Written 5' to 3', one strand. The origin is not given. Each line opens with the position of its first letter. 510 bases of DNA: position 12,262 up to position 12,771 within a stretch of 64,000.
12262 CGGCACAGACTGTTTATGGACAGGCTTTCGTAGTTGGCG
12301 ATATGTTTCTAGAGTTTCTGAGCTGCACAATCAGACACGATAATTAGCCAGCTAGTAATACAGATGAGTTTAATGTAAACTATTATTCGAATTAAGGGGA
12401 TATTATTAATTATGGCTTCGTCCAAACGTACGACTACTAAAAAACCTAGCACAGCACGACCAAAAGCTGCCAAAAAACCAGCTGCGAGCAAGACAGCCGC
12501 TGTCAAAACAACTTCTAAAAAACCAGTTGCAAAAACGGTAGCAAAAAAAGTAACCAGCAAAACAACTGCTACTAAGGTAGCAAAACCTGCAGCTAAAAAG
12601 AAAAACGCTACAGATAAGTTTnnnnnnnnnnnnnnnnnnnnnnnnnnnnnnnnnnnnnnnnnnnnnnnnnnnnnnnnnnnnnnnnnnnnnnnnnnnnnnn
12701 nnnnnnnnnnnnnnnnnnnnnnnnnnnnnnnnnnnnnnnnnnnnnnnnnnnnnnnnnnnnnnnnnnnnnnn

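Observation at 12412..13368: Heliorhodopsin with a possible ~70-aa polycationic (histone-H1-like) cytoplasmic tail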

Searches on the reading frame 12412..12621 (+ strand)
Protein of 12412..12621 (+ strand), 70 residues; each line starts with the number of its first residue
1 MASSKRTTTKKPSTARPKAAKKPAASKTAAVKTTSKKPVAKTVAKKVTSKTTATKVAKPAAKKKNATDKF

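Call 24: search_protein_families(library=pfam, proteins=[window:12412-12621:+], max_evalue=10)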
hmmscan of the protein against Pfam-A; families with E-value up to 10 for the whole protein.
seq(70 aa): 2 families
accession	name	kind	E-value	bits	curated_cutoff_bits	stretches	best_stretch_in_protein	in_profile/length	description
PF07382.16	HC2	-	0.023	15.2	40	1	4-66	10-70/194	Histone H1-like nucleoprotein HC2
PF04220.17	YihI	-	9.1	6.5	25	0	16-65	34-85/155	Der GTPase activator (YihI)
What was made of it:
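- Closest known: Histone-H1-like basic tails of bacterial nucleoid proteins. Same: There is a weak Pfam HC2 signal (call 24).
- The only Pfam signal is a weak one to HC2 (call 24).
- Tried and rejected: A Pfam scan of four tails at E<=10 gave only sub-threshold HC2 hits (call 24).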

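Call 38: find_homologous_proteins(query=window:12412-12621:+, max_evalue=0.001)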
Query seq(70 aa): 285 candidates shared short words with the query, none scored E <= 0.001.
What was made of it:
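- On Histone H1-like / Hc2-type nucleoid proteins (PF07382): The tail-only database search gave no hit at E<=1e-3 (call 38).
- The H1/Hc2 resemblance is below threshold and compositional (calls 24, 38).
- Tried and rejected: Searching the 5.8-billion-protein collection with the tail alone gave 285 word-sharing candidates and none at E<=1e-3 (call 38).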
